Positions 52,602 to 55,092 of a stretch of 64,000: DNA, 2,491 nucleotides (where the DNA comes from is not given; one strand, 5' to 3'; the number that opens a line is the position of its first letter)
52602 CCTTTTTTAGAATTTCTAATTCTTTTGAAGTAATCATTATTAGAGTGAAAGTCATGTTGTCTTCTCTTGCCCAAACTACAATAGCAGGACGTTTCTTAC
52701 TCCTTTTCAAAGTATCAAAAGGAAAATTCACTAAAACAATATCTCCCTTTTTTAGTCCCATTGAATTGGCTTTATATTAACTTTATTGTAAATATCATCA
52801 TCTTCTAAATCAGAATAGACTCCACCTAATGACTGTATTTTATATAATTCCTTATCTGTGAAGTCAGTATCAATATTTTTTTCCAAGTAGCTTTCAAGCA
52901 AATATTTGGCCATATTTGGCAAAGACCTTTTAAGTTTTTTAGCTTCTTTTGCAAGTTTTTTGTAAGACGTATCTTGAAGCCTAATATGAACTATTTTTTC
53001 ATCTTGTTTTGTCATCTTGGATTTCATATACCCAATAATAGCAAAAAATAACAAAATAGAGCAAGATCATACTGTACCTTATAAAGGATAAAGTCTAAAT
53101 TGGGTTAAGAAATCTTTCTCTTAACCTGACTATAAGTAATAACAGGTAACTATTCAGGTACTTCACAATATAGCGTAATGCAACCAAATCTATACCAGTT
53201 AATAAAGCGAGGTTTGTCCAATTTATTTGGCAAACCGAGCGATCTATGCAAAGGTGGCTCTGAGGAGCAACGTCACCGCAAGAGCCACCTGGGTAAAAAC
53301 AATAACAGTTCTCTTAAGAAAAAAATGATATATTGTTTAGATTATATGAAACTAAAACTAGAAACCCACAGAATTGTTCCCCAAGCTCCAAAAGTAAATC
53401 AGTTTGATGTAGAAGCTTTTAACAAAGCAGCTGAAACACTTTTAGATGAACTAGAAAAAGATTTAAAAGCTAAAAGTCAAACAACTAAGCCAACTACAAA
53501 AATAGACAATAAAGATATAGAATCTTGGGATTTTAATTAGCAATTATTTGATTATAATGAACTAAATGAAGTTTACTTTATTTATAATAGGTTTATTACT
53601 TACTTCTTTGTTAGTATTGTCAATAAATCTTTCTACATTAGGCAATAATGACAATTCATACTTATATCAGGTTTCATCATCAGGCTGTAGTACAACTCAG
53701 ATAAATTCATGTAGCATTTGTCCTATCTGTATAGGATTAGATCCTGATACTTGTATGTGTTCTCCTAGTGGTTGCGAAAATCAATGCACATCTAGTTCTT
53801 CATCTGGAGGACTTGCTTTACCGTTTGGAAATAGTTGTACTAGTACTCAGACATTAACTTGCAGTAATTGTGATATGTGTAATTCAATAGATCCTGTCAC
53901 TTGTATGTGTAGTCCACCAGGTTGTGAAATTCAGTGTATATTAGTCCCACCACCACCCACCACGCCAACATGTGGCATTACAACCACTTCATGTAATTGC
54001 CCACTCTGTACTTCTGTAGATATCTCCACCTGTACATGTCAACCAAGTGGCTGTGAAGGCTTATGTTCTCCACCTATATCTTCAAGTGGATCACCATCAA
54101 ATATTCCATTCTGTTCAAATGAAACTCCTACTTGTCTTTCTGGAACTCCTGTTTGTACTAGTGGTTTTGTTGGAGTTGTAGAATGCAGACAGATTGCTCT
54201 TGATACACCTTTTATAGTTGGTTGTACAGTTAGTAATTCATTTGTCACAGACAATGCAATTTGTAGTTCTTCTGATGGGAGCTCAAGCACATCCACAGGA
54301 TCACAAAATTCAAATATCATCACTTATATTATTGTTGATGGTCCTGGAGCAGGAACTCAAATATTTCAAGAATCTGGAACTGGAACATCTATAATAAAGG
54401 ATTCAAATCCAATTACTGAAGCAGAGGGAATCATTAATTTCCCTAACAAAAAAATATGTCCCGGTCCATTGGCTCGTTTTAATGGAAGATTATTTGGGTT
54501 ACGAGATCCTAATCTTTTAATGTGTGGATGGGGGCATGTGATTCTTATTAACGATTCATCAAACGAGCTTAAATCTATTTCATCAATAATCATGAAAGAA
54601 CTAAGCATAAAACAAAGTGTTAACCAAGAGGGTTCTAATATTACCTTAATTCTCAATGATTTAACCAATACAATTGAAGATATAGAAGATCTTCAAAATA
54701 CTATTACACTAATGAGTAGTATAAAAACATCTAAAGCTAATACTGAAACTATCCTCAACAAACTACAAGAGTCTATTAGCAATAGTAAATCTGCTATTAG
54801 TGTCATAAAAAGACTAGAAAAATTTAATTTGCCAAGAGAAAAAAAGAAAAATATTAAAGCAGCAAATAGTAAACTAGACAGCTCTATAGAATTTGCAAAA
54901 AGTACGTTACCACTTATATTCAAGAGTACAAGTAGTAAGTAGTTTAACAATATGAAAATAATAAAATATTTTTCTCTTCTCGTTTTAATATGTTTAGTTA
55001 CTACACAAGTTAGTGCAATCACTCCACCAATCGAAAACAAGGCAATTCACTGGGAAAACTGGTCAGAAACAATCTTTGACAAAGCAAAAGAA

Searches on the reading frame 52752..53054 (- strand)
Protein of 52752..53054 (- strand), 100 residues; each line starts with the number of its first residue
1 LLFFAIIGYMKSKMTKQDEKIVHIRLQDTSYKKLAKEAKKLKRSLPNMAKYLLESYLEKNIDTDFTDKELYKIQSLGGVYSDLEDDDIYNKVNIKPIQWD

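Call 11: search_protein_families(library=pfam, proteins=[window:52752-53054:-], max_evalue=0.01)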
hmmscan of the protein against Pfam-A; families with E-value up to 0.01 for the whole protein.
window:52752-53054:- (100 aa): 2 families
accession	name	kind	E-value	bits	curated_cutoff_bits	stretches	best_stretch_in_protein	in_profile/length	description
PF07878.17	RHH_5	-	0.0032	17.6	26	1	31-60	13-42/43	CopG-like RHH_1 or ribbon-helix-helix domain, RHH_5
PF21983.2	NikA-like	-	0.0048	17.4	27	1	18-71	3-55/72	Mobilization protein NikA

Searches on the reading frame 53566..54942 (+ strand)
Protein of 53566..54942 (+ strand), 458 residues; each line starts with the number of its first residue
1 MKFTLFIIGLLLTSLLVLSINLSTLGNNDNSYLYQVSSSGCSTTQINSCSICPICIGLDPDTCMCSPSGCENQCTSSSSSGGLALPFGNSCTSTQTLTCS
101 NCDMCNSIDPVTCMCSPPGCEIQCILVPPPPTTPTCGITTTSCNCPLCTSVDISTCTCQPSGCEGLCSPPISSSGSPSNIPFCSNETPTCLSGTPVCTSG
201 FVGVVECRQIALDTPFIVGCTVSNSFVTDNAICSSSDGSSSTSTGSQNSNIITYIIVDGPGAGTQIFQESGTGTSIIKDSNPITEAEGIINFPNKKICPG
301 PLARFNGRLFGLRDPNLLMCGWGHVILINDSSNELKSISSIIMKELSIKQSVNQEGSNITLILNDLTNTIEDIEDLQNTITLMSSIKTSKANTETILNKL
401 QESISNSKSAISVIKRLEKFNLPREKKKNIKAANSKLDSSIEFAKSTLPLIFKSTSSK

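Call 12: search_protein_families(library=pfam, proteins=[window:53566-54942:+], max_evalue=0.01)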
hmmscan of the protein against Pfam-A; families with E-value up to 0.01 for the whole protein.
window:53566-54942:+ (458 aa): 1 family
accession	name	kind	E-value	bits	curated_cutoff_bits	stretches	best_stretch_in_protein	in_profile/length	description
PF14394.12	DUF4423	-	0.00045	20.5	30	1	379-448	25-92/165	Domain of unknown function (DUF4423)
